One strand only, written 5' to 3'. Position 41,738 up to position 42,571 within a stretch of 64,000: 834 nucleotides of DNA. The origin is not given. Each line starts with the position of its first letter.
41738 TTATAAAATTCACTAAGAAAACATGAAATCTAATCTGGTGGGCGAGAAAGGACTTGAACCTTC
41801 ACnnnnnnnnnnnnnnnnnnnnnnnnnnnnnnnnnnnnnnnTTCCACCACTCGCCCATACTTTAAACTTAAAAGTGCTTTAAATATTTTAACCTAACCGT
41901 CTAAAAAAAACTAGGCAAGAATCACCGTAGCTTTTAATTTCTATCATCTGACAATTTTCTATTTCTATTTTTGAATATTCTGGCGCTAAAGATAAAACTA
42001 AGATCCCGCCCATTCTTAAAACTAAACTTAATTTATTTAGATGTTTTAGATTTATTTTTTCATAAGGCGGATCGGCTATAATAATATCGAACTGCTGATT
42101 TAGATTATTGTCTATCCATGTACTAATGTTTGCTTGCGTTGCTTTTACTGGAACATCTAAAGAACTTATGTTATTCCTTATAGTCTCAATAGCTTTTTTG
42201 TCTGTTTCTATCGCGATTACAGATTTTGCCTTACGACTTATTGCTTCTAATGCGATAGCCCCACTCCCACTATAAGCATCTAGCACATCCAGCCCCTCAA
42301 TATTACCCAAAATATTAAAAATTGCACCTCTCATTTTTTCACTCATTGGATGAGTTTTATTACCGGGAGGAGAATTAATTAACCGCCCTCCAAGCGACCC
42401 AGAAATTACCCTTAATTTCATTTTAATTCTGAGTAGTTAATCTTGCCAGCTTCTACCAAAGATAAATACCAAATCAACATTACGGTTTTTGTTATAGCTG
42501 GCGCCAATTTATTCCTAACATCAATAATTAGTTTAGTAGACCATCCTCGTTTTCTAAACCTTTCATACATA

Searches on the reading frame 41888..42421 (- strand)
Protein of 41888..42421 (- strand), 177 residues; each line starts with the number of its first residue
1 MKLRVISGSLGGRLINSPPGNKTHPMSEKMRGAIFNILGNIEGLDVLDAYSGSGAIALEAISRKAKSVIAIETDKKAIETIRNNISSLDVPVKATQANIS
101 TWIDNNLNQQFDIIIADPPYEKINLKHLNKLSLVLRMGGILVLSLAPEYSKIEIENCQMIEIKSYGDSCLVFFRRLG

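Call 71: search_protein_families(library=pfam, proteins=[window:41888-42421:-], max_evalue=0.001)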
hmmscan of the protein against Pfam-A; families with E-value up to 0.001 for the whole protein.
window:41888-42421:- (177 aa): 13 families
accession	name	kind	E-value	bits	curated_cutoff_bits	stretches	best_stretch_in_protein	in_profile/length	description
PF03602.21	Cons_hypoth95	-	1.7e-38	132.5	24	1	3-173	1-181/182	Conserved hypothetical protein 95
PF13847.12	Methyltransf_31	-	1.3e-08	35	27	1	43-145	4-111/145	Methyltransferase domain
PF05175.20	MTS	-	2.8e-07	30.8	23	1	43-122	32-110/170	Methyltransferase small domain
PF01170.24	UPF0020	-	5.6e-07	29.9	22.3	1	22-121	8-132/197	RMKL-like, methyltransferase domain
PF13649.12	Methyltransf_25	-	2.1e-06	28.8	27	1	46-139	1-97/97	Methyltransferase domain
PF01861.22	BpsA_C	-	6.9e-06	25.9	27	1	60-126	62-128/243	Branched-chain polyamine synthase A C-terminal domain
PF06325.19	PrmA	-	7.8e-06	26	22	1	44-117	163-233/296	Ribosomal protein L11 methyltransferase (PrmA)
PF07669.17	Eco57I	-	0.00034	21.2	25.3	1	72-124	33-88/171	Eco57I restriction-modification methylase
PF00145.23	DNA_methylase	-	0.00057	19.9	22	1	46-119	3-70/324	C-5 cytosine-specific DNA methylase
PF09445.16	Methyltransf_15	-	0.00068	19.7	22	1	46-137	4-98/165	RNA cap guanine-N2 methyltransferase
PF02005.22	TRM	-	0.00072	19.3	27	1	43-118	50-128/376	N2,N2-dimethylguanosine tRNA methyltransferase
PF02475.24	TRM5-TYW2_MTfase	-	0.00078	19.9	28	1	43-140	37-132/164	TRM5/TYW2 methyltransferase domain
PF05958.17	tRNA_U5-meth_tr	-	0.00091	18.8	23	0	26-87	186-245/357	tRNA (Uracil-5-)-methyltransferase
